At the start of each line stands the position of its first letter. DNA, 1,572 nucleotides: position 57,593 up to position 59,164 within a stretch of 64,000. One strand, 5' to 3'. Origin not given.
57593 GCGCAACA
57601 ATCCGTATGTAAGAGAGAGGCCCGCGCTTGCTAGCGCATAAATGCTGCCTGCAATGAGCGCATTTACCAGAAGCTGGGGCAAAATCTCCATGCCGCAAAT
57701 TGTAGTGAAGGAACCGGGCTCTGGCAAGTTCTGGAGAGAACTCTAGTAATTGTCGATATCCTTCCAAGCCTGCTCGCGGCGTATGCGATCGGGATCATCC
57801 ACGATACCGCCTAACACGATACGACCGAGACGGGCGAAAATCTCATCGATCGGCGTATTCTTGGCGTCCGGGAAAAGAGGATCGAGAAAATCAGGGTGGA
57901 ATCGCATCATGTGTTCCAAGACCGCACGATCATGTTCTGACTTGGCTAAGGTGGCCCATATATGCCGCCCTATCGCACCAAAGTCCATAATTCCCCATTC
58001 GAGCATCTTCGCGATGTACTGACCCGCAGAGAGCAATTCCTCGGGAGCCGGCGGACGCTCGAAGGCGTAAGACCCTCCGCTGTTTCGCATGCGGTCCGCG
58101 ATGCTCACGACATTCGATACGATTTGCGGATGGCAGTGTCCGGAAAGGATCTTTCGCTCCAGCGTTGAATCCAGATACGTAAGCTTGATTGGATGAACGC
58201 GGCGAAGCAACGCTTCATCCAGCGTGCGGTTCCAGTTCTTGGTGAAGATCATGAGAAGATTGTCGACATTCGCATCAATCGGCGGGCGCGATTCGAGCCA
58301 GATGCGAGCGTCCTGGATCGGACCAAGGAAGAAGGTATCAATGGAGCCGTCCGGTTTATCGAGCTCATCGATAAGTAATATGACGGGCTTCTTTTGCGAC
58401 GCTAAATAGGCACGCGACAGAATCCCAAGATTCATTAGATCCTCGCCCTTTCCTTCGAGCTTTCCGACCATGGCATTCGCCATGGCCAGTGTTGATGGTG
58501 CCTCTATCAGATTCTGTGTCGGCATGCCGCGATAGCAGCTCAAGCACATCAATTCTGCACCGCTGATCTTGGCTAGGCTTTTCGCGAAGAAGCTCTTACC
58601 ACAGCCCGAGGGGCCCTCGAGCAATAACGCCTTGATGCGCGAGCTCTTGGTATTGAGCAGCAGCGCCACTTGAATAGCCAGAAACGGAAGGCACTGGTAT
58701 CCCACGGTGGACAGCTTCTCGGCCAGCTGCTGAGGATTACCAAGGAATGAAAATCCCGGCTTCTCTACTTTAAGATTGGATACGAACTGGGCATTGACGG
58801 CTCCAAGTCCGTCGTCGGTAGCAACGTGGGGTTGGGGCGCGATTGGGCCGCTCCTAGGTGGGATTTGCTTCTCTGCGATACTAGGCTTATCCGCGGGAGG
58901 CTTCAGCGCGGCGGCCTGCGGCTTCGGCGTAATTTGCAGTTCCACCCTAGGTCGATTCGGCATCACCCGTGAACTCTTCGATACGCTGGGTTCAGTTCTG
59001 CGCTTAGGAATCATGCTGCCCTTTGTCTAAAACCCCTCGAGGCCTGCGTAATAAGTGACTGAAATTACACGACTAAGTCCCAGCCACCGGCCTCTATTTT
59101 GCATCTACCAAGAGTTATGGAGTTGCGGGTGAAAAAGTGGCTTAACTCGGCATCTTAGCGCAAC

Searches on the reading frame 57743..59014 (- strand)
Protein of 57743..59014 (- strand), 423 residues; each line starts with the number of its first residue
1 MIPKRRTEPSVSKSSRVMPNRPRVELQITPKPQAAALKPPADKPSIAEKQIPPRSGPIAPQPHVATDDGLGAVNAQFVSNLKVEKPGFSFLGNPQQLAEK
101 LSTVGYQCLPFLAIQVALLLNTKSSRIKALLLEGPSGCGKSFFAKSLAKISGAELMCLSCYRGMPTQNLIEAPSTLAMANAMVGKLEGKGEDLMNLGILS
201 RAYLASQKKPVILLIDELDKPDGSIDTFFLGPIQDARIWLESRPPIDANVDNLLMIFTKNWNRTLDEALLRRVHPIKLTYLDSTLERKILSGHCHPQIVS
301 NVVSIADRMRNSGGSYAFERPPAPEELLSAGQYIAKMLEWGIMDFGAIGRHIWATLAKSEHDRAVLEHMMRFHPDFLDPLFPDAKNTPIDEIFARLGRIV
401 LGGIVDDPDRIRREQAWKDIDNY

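Call 3: search_protein_families(library=pfam, proteins=[window:57743-59014:-], max_evalue=0.01)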
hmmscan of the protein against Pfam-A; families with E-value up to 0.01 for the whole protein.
window:57743-59014:- (423 aa): 7 families
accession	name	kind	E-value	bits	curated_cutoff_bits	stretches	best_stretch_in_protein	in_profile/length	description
PF07728.20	AAA_5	-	8e-09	36.1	22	1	130-272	2-138/139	AAA domain (dynein-related subfamily)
PF00004.35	AAA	-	4.1e-08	34.2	21.2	1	130-225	1-73/131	ATPase family associated with various cellular activities (AAA)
PF03215.21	Rad17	-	3.3e-05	24.4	23.8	1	120-155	40-73/186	Rad17 P-loop domain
PF13191.12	AAA_16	-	8e-05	23.6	32.6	1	118-222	15-145/167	AAA ATPase domain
PF07724.20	AAA_2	-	0.00031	21.2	27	1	129-262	5-126/166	AAA domain (Cdc48 subfamily)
PF05729.18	NACHT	-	0.0012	19.1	26.7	1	130-226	3-98/167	NACHT domain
PF13401.12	AAA_22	-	0.0045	17.7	27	1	129-220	7-95/130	AAA domain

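Call 4: search_protein_families(library=ncbifam, proteins=[window:57743-59014:-], max_evalue=0.001)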
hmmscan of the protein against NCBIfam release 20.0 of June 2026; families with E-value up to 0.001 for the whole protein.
window:57743-59014:- (423 aa): 3 families
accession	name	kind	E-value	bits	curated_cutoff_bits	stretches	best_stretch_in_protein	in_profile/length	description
NF047784.1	MadB_ATPase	equivalog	5.5e-20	71.7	475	2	94-165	4-71/298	MadB family AAA-type ATPase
NF042959.1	IteA_antiphage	equivalog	0.00016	21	510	0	206-297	180-271/367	anti-phage ATPase IteA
TIGR00602.1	rad24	subfamily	0.00028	19.5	482.55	1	119-155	104-138/640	checkpoint protein rad24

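Call 8: find_homologous_proteins(query=window:57746-59014:-, max_evalue=0.00001)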
Query window:57746-59014:- (423 aa): 339 proteins with E <= 0.00001 among 8000 candidates; the best 120 are listed.
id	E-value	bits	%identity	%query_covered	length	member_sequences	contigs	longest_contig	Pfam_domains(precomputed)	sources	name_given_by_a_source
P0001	0.0e+0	1025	66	80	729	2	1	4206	PF13173.13,PF00004.36,PF13401.13,PF03193.23,PF13238.13,PF07728.21,PF03215.22,PF13191.13,PF07724.21,PF24883.3,PF00005.34,PF12775.14,PF05729.19,PF00910.29,PF01078.28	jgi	jgi:MoxR-like ATPase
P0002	0.0e+0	1023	66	80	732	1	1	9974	PF13173.13,PF02224.25,PF13671.13,PF00004.36,PF13401.13,PF13238.13,PF05496.19,PF07728.21,PF03215.22,PF13191.13,PF07724.21,PF24883.3,PF00005.34,PF05729.19,PF00910.29,PF01078.28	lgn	-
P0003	0.0e+0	1021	66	80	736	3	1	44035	PF07724.21,PF24883.3,PF12775.14,PF05729.19,PF00004.36,PF13401.13,PF13238.13,PF07728.21,PF03215.22,PF13191.13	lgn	-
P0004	0.0e+0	1014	66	80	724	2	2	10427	PF13173.13,PF13671.13,PF00004.36,PF13401.13,PF03193.23,PF13238.13,PF07728.21,PF03215.22,PF13191.13,PF07724.21,PF24883.3,PF00005.34,PF12775.14,PF05729.19,PF00910.29,PF01078.28,PF20720.4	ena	-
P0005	0.0e+0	1013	67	80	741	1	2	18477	PF07724.21,PF24883.3,PF00005.34,PF05729.19,PF00910.29,PF00004.36,PF13401.13,PF07728.21,PF01078.28,PF03215.22,PF13191.13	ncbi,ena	-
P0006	0.0e+0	1013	66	80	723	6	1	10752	PF13173.13,PF13671.13,PF00004.36,PF13401.13,PF03193.23,PF13238.13,PF07728.21,PF03215.22,PF13191.13,PF07724.21,PF24883.3,PF00005.34,PF12775.14,PF05729.19,PF00910.29,PF13481.13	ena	-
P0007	0.0e+0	1013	66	80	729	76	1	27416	PF13173.13,PF13671.13,PF00004.36,PF13401.13,PF03193.23,PF13238.13,PF07728.21,PF03215.22,PF13191.13,PF07724.21,PF24883.3,PF12774.14,PF00005.34,PF12775.14,PF05729.19,PF00910.29,PF01078.28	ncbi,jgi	jgi:MoxR-like ATPase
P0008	0.0e+0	1012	66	80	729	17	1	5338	PF13173.13,PF06068.20,PF00004.36,PF13401.13,PF03193.23,PF13238.13,PF05496.19,PF07728.21,PF03215.22,PF13191.13,PF07724.21,PF24883.3,PF00005.34,PF12775.14,PF05729.19,PF00910.29,PF01078.28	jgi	-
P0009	0.0e+0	1011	67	80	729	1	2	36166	PF13173.13,PF13671.13,PF00004.36,PF13401.13,PF03193.23,PF13238.13,PF05496.19,PF07728.21,PF03215.22,PF13191.13,PF07724.21,PF24883.3,PF00005.34,PF12775.14,PF05729.19,PF00910.29,PF01078.28,PF20720.4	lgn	-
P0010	0.0e+0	1011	65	82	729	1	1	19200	PF13173.13,PF13671.13,PF00004.36,PF13401.13,PF03193.23,PF13238.13,PF05496.19,PF07728.21,PF03215.22,PF13191.13,PF07724.21,PF24883.3,PF00005.34,PF12775.14,PF05729.19,PF00910.29,PF01078.28,PF20720.4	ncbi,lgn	-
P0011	0.0e+0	1010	65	80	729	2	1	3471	PF13173.13,PF13671.13,PF00004.36,PF13401.13,PF03193.23,PF13238.13,PF07728.21,PF03215.22,PF13191.13,PF07724.21,PF24883.3,PF12774.14,PF00005.34,PF12775.14,PF05729.19,PF02367.24,PF00910.29,PF01078.28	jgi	-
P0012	0.0e+0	1009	61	84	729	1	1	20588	PF13173.13,PF06068.20,PF13671.13,PF00004.36,PF13401.13,PF03193.23,PF13238.13,PF07728.21,PF03215.22,PF13191.13,PF07724.21,PF24883.3,PF00005.34,PF12775.14,PF05729.19,PF00910.29,PF01078.28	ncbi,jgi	jgi:MoxR-like ATPase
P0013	0.0e+0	1009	65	80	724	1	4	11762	PF13173.13,PF00004.36,PF13401.13,PF03193.23,PF13238.13,PF07728.21,PF03215.22,PF13191.13,PF07724.21,PF24883.3,PF00005.34,PF05729.19,PF00910.29,PF01078.28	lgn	-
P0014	0.0e+0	1008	65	82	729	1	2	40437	PF13173.13,PF13671.13,PF00004.36,PF13401.13,PF03193.23,PF13238.13,PF07728.21,PF03215.22,PF13191.13,PF07724.21,PF24883.3,PF12774.14,PF00005.34,PF12775.14,PF05729.19,PF00910.29,PF01078.28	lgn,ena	-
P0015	0.0e+0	1008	65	82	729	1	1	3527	PF13173.13,PF13671.13,PF00004.36,PF13401.13,PF03193.23,PF13238.13,PF07728.21,PF03215.22,PF13191.13,PF07724.21,PF24883.3,PF12774.14,PF00005.34,PF12775.14,PF05729.19,PF00910.29,PF01078.28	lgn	-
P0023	5.8e-298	1006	67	80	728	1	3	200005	PF13671.13,PF00004.36,PF13401.13,PF03193.23,PF13238.13,PF07728.21,PF03215.22,PF13191.13,PF07724.21,PF24883.3,PF00005.34,PF12775.14,PF05729.19,PF00910.29,PF01078.28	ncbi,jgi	jgi:MoxR-like ATPase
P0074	4.0e-273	924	100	96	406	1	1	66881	PF00004.36,PF07728.21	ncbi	-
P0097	1.8e-182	625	77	83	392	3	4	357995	PF00004.36,PF07728.21,PF13191.13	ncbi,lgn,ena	-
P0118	1.6e-177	609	72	86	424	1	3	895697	PF00004.36,PF07728.21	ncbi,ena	-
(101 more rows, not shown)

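Call 9: find_encoding_contigs(protein=P0118, flank=10000, max_places=2)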
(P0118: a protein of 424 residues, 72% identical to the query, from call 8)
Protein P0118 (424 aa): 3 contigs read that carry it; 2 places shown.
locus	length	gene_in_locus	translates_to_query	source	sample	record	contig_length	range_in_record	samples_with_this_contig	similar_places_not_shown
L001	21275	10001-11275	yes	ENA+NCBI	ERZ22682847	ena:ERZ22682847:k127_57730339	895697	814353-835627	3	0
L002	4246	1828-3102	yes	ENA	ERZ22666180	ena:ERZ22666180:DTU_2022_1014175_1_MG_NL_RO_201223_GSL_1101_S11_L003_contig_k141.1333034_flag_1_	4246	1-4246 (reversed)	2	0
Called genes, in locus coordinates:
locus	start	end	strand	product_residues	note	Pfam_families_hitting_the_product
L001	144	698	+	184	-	PF03923:Lipoprotein_16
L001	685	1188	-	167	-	-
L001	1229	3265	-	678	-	PF05157:MshEN, PF00437:T2SSE, PF00072:Response_reg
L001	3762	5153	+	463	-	-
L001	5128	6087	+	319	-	PF00496:SBP_bac_5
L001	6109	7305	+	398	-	PF02563:Poly_export, PF10531:SLBB (weak), PF22461:SLBB_2 (weak), PF10531:SLBB (weak), PF22461:SLBB_2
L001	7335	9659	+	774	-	PF02706:Wzz (weak), PF13807:GNVR, PF01656:CbiA, PF10609:ParA, PF13614:AAA_31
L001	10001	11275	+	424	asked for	PF00004:AAA (weak), PF07728:AAA_5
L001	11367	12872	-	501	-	-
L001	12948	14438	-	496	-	PF00772:DnaB, PF13481:AAA_25, PF03796:DnaB_C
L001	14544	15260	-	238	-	PF01936:NYN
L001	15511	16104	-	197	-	-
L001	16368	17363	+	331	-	PF01464:SLT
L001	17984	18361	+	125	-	PF01192:RNA_pol_Rpb6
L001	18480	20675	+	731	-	PF01966:HD, PF13328:HD_4, PF04607:RelA_SpoT, PF02824:TGS, PF19296:RelA_AH, PF28438:RelA_RIS, PF01842:ACT (weak), PF13291:ACT_4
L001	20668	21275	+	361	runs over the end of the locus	PF00089:Trypsin, PF13365:Trypsin_2, PF17820:PDZ_6 (faint), PF13180:PDZ_2 (weak)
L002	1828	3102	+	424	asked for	PF00004:AAA (weak), PF07728:AAA_5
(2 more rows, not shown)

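Call 10: find_encoding_contigs(protein=P0097, flank=10000, max_places=2)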
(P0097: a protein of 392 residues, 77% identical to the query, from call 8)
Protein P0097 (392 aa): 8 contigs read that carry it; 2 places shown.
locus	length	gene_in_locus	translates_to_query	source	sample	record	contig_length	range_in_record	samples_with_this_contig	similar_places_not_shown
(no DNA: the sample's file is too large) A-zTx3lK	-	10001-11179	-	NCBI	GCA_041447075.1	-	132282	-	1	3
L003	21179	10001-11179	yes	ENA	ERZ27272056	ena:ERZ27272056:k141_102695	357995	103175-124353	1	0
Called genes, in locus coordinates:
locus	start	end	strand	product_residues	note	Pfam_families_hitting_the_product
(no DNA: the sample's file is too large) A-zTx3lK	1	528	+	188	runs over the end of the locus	PF03938:OmpH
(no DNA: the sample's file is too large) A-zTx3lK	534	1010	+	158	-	PF22817:ApeP-like, PF07977:FabA, PF22818:ApeI-like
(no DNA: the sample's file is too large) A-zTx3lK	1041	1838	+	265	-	PF00132:Hexapep (weak), PF25084:LbH_EIF2B (faint), PF25087:GMPPB_C (weak), PF00132:Hexapep (weak), PF13720:Acetyltransf_11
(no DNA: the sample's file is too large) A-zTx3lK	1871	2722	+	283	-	PF17930:LpxI_N, PF06230:LpxI_C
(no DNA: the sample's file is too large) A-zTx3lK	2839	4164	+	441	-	-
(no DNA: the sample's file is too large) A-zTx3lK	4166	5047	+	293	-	PF00496:SBP_bac_5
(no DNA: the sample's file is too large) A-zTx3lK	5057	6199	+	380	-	PF02563:Poly_export, PF10531:SLBB (weak), PF22461:SLBB_2 (weak), PF10531:SLBB, PF22461:SLBB_2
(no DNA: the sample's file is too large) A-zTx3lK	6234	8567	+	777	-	PF02706:Wzz (weak), PF13807:GNVR, PF01656:CbiA (weak), PF10609:ParA (weak), PF13614:AAA_31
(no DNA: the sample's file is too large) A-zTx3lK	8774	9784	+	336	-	PF04321:RmlD_sub_bind (weak), PF01370:Epimerase, PF16363:GDP_Man_Dehyd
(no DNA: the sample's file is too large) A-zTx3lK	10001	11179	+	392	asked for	PF13191:AAA_16 (faint), PF07728:AAA_5, PF00004:AAA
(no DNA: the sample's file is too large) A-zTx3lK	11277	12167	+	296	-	PF02653:BPD_transp_2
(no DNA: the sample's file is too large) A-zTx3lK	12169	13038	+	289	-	PF02653:BPD_transp_2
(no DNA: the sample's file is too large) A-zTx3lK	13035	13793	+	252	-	PF00005:ABC_tran, PF02463:SMC_N (faint), PF13304:AAA_21 (faint)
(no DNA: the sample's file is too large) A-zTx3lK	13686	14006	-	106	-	-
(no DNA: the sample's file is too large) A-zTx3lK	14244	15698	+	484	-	PF00072:Response_reg, PF00158:Sigma54_activat, PF14532:Sigma54_activ_2, PF07728:AAA_5 (weak), PF25601:AAA_lid_14, PF02954:HTH_8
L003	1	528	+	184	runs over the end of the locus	PF03938:OmpH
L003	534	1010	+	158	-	PF22817:ApeP-like, PF07977:FabA, PF22818:ApeI-like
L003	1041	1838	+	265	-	PF00132:Hexapep (weak), PF25084:LbH_EIF2B (faint), PF25087:GMPPB_C (weak), PF00132:Hexapep (weak), PF13720:Acetyltransf_11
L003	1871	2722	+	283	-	PF17930:LpxI_N, PF06230:LpxI_C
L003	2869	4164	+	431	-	-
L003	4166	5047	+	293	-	PF00496:SBP_bac_5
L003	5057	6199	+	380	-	PF02563:Poly_export, PF10531:SLBB (weak), PF22461:SLBB_2 (weak), PF10531:SLBB, PF22461:SLBB_2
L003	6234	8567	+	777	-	PF02706:Wzz (weak), PF13807:GNVR, PF01656:CbiA (weak), PF10609:ParA (weak), PF13614:AAA_31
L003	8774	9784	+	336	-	PF04321:RmlD_sub_bind (weak), PF01370:Epimerase, PF16363:GDP_Man_Dehyd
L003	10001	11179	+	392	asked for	PF13191:AAA_16 (faint), PF07728:AAA_5, PF00004:AAA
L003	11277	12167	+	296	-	PF02653:BPD_transp_2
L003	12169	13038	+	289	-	PF02653:BPD_transp_2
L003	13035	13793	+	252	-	PF00005:ABC_tran, PF02463:SMC_N (faint), PF13304:AAA_21 (faint)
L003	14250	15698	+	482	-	PF00072:Response_reg, PF00158:Sigma54_activat, PF14532:Sigma54_activ_2, PF07728:AAA_5 (weak), PF25601:AAA_lid_14, PF02954:HTH_8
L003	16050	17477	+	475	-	PF03631:Virul_fac_BrkB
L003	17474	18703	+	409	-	PF05193:Peptidase_M16_C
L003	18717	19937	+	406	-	PF00675:Peptidase_M16, PF05193:Peptidase_M16_C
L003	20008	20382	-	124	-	-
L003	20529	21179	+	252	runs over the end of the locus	-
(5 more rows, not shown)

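Call 11: find_encoding_contigs(protein=P0023, flank=10000, max_places=2)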
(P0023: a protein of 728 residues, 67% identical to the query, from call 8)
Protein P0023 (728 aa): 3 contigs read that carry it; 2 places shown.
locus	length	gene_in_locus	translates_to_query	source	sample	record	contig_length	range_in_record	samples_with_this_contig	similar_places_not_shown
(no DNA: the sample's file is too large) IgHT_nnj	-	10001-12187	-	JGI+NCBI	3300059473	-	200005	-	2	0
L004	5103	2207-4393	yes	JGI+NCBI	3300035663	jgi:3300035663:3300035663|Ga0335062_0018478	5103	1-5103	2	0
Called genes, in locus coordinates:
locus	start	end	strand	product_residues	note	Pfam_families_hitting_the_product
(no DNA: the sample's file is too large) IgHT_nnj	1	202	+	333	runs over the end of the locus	-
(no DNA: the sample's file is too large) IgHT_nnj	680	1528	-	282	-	-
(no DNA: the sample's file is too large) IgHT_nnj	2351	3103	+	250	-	PF01036:Bac_rhodopsin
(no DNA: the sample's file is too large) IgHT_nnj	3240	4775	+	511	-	PF01266:DAO (faint), PF01593:Amino_oxidase, PF13450:NAD_binding_8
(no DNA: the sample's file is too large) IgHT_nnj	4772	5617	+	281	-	PF00494:SQS_PSY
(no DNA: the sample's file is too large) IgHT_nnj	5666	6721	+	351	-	PF05834:Lycopene_cycl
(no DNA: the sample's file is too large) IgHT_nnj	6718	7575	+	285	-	PF15461:BCD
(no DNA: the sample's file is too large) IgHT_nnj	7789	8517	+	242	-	PF00702:Hydrolase, PF13344:Hydrolase_6 (faint), PF13419:HAD_2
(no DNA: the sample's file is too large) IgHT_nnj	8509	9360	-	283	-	PF00669:Flagellin_N, PF00700:Flagellin_C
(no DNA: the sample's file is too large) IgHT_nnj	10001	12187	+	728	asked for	PF03193:RsgA_GTPase (faint), PF03215:Rad17 (faint), PF00005:ABC_tran (faint), PF00004:AAA, PF07728:AAA_5, PF07724:AAA_2 (weak), PF00004:AAA, PF07728:AAA_5, +9 more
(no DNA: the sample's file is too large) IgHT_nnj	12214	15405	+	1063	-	-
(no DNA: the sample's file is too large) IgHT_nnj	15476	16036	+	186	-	PF00255:GSHPx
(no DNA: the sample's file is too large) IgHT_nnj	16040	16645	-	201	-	PF04073:tRNA_edit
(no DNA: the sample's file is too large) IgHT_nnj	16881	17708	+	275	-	PF03446:NAD_binding_2, PF14833:NAD_binding_11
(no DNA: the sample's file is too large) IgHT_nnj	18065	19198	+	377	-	-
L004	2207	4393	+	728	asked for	PF03193:RsgA_GTPase (faint), PF03215:Rad17 (faint), PF00005:ABC_tran (faint), PF00004:AAA, PF07728:AAA_5, PF07724:AAA_2 (weak), PF00004:AAA, PF07728:AAA_5, +9 more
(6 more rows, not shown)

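Call 14: find_related_loci(query=A1, collection=genome_contigs, flank=10000)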
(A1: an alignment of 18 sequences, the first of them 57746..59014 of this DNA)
Query A1 (423 aa) in genome_contigs; peptide patterns used: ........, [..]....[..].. (x = any residue, [..] = any of these).
142 stretches matched a pattern; 95 encode a relative of the query (tblastn E <= 1e-3); the best 80 are kept; 79 distinct loci.
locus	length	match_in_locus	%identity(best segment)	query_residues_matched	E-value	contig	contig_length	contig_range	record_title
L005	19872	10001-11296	72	1-423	0e+0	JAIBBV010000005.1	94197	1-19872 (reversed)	MAG: Oligoflexia bacterium isolate SSF8 NODE_3762_length_94197_cov_5.276379, whole genome shotgun sequence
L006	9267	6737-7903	70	32-423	0e+0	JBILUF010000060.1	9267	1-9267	MAG: Bdellovibrionota bacterium isolate ME2018-08-01_3300042480_group8_bin58 Rohwer_bin1205_scaffold_5336_c1, whole geno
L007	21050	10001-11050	77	74-423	0e+0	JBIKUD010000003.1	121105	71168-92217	MAG: Bdellovibrionota bacterium isolate ME2015-08-07_3300034020_group6_bin153 Rohwer_bin1161_scaffold_34_c1, whole genom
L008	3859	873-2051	69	38-423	0e+0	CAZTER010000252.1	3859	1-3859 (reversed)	MAG TPA_asm: uncultured Bdellovibrionales bacterium isolate SRP107338_co1_92 genome assembly, contig: NODE_36683_length_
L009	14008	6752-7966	65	10-421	0e+0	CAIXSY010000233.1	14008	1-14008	MAG: uncultured delta proteobacterium isolate LJ_bin-2050 genome assembly, contig: bin-2050:233/432, whole genome shotgu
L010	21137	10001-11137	69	48-421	0e+0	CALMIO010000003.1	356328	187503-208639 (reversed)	MAG TPA_asm: uncultured proteobacterium isolate SRR2107179_bin.72_CONCOCT_v1.1_MAG genome assembly, contig: ERZ794932.8,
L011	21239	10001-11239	64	1-421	0e+0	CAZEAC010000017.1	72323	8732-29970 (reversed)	MAG TPA_asm: uncultured Bdellovibrionales bacterium isolate SRP342105_co1_466 genome assembly, contig: NODE_445_length_7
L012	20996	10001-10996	77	91-423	0e+0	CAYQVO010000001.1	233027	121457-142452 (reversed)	MAG TPA_asm: uncultured Bdellovibrionales bacterium isolate SRP239243_co2_48 genome assembly, contig: NODE_21_length_233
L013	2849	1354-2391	76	73-417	0e+0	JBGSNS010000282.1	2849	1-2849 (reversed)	MAG: Bdellovibrionota bacterium isolate JTS-AC261 k141_4397517, whole genome shotgun sequence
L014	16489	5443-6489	70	72-420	1e-176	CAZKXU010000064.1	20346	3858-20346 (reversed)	MAG TPA_asm: uncultured Bdellovibrionales bacterium isolate SRP150892_co2_139 genome assembly, contig: NODE_3651_length_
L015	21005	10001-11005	73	88-421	1e-174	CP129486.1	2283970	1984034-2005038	MAG: Bdellovibrionota bacterium isolate cMAG.10 chromosome, complete genome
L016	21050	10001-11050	74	74-423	0e+0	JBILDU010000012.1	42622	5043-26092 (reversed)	MAG: Bdellovibrionota bacterium isolate ME2016-07-22_3300044628_group7_bin146 Rohwer_bin1162_scaffold_304_c1, whole geno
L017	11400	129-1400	62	1-421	5e-173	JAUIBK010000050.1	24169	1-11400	MAG: bacterium isolate 6_bin.32 NODE_1950_length_24169_cov_1.119458, whole genome shotgun sequence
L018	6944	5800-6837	70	74-419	9e-172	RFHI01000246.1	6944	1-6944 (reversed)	MAG: Candidatus Dadabacteria bacterium isolate J046 k99_1413616, whole genome shotgun sequence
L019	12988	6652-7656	71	87-419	4e-168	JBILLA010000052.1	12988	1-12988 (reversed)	MAG: Bdellovibrionota bacterium isolate ME2017-07-24_3300042509_group7_bin149 Rohwer_bin1199_scaffold_3213_c1, whole gen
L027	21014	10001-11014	67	84-421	2e-163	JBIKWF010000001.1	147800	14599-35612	MAG: Bdellovibrionota bacterium isolate ME2015-09-01_3300035663_group6_bin89 Rohwer_bin1204_scaffold_38_c1, whole genome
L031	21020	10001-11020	66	82-421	2e-157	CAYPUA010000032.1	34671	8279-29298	MAG TPA_asm: uncultured Bdellovibrionales bacterium isolate SRP193358_co1_85 genome assembly, contig: NODE_2521_length_3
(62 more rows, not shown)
